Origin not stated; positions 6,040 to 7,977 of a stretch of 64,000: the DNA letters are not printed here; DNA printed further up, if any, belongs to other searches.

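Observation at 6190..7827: Phosphoglucosamine mutase fused to an XRE-family helix-turn-helix DNA-binding domain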

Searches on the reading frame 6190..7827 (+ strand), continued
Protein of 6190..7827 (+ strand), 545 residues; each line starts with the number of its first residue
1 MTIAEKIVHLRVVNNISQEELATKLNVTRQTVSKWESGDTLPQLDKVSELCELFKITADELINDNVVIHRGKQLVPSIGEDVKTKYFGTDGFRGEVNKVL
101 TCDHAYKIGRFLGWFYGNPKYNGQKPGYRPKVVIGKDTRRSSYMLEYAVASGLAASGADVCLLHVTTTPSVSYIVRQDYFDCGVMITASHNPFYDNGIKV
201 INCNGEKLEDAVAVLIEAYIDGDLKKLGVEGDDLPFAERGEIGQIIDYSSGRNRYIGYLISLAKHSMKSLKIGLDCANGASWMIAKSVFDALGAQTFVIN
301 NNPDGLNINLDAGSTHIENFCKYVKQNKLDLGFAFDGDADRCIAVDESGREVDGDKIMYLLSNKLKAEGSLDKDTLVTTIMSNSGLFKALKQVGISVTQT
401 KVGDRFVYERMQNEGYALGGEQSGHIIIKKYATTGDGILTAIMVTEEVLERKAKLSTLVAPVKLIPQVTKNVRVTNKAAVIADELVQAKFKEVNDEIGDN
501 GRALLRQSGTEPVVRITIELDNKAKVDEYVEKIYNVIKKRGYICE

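Call 9: find_related_loci(query=window:6190-7827:+, collection=genome_contigs, flank=6000)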
Query window:6190-7827:+ (545 aa) in genome_contigs; peptide patterns used: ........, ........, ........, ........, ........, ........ (x = any residue, [..] = any of these).
600 stretches matched a pattern (row limit reached: there are more); 590 encode a relative of the query (tblastn E <= 1e-3); the best 80 are kept; 80 distinct loci.
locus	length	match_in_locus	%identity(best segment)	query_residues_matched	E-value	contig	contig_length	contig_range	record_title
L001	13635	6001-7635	85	1-545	0e+0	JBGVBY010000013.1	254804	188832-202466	MAG: Bacilli bacterium isolate ruminal_MAG_397 ruminal_MAG_397_contig_0013, whole genome shotgun sequence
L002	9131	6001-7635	86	1-545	0e+0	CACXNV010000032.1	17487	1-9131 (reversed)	MAG: uncultured Erysipelotrichaceae bacterium isolate RUG11432 genome assembly, contig: RUG11432_asm_32, whole genome sh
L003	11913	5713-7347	85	1-545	0e+0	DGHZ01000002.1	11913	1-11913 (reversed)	MAG TPA_asm: Bacillales bacterium UBA3835 UBA3835_contig_17731, whole genome shotgun sequence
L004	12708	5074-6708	85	1-545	0e+0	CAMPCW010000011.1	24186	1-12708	MAG: uncultured Bacillales bacterium isolate SRR873610_bin.95_metaWRAP_v1.3_MAG genome assembly, contig: NODE_3355_lengt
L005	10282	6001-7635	85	1-545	0e+0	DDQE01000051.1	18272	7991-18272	MAG TPA_asm: Bacillales bacterium UBA2450 UBA2450_contig_8520, whole genome shotgun sequence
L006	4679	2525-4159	84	1-545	0e+0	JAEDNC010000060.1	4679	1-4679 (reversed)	MAG: Bacilli bacterium isolate MAG282 NODE_21477_length_4679_cov_4.605320, whole genome shotgun sequence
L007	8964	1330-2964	79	1-545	0e+0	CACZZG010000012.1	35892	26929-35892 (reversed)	MAG: uncultured Erysipelotrichaceae bacterium isolate RUG13091 genome assembly, contig: RUG13091_asm_12, whole genome sh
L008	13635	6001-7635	79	1-545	0e+0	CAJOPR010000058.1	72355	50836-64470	uncultured Bacilli bacterium isolate Rumen_Coassembly_mag_592 genome assembly, contig: k87_14273614, whole genome shotgu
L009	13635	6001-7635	78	1-545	0e+0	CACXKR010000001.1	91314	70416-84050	MAG: uncultured Erysipelotrichaceae bacterium isolate RUG11348 genome assembly, contig: RUG11348_asm_1, whole genome sho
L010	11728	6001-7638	77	1-545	0e+0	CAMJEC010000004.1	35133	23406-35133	MAG: uncultured Bacillales bacterium isolate SRR12081300_bin.59_metaWRAP_v1.3_MAG genome assembly, contig: ERZ12289770.1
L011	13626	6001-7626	73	1-543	0e+0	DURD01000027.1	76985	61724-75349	MAG TPA_asm: Erysipelotrichaceae bacterium isolate AS08sgBPME_6 169001_AS08, whole genome shotgun sequence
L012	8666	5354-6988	68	1-545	0e+0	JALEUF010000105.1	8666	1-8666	MAG: Bacillales bacterium isolate SUG340 k141_257051, whole genome shotgun sequence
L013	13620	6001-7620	64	1-545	0e+0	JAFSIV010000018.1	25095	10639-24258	MAG: Clostridia bacterium isolate RGIG3182 Goat_Rectum.Co__c2268751, whole genome shotgun sequence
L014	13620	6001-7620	64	1-545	0e+0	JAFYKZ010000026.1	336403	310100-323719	MAG: Clostridia bacterium isolate RGIG7186 Water_buffalos_Cecum-1__c840580, whole genome shotgun sequence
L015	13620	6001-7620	64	1-545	0e+0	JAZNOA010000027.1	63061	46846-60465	MAG: Acutalibacteraceae bacterium isolate T1900044653_TS20190119.MAGScoT_cleanbin_000004 SGB_1452_k141_118251, whole gen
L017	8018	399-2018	64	1-545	0e+0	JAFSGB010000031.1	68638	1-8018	MAG: Clostridia bacterium isolate RGIG3110 Goat_Rectum-6__c611496, whole genome shotgun sequence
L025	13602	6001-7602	62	1-542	0e+0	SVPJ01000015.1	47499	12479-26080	MAG: Oscillospiraceae bacterium isolate SIG588 NODE_17131_length_47499_cov_2.843473, whole genome shotgun sequence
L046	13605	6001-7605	60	1-542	0e+0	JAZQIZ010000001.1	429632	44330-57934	MAG: Eubacteriales bacterium isolate T1900044622_TS20190088.MAGScoT_cleanbin_000003 SGB_900_k141_970768, whole genome sh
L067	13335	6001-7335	61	85-542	0e+0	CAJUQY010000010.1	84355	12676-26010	MAG TPA_asm: uncultured Lachnospiraceae bacterium isolate MGBC164692 genome assembly, contig: MGBC164692.10, whole genom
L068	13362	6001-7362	60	79-545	0e+0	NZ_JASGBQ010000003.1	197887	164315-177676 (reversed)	Fusibacillus kribbianus strain YH-rum2234 contig3, whole genome shotgun sequence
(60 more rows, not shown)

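Call 19: search_protein_representatives(protein=window:6190-7827:+)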
Query: 545 residues. Proteins with E-value up to 0.001 (for the whole library): 50604; up to 1e-10: 14132; up to 1e-30: 3530. The best 150 are listed.
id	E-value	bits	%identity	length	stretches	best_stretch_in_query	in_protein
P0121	4.6e-173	593.3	60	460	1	84-536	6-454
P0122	1.8e-172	591.3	57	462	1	85-544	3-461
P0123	7.9e-162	556.2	57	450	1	85-543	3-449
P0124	7.4e-159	546.4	57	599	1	103-542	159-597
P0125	8.3e-158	542.9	57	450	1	85-542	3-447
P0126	9.3e-157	539.5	58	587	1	85-505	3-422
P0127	1.7e-142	492.5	50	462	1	85-543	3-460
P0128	1.1e-129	450.1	60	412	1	85-422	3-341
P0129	4.7e-129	448.1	48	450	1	86-543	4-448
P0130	8.7e-129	447.2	55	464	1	178-542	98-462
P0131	1.2e-121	423.6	63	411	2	278-451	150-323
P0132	2.6e-121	422.5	50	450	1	85-540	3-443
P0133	5.8e-120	418.1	57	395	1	85-418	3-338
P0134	7.1e-120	417.8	52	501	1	178-543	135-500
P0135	5.4e-118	411.6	63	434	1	85-403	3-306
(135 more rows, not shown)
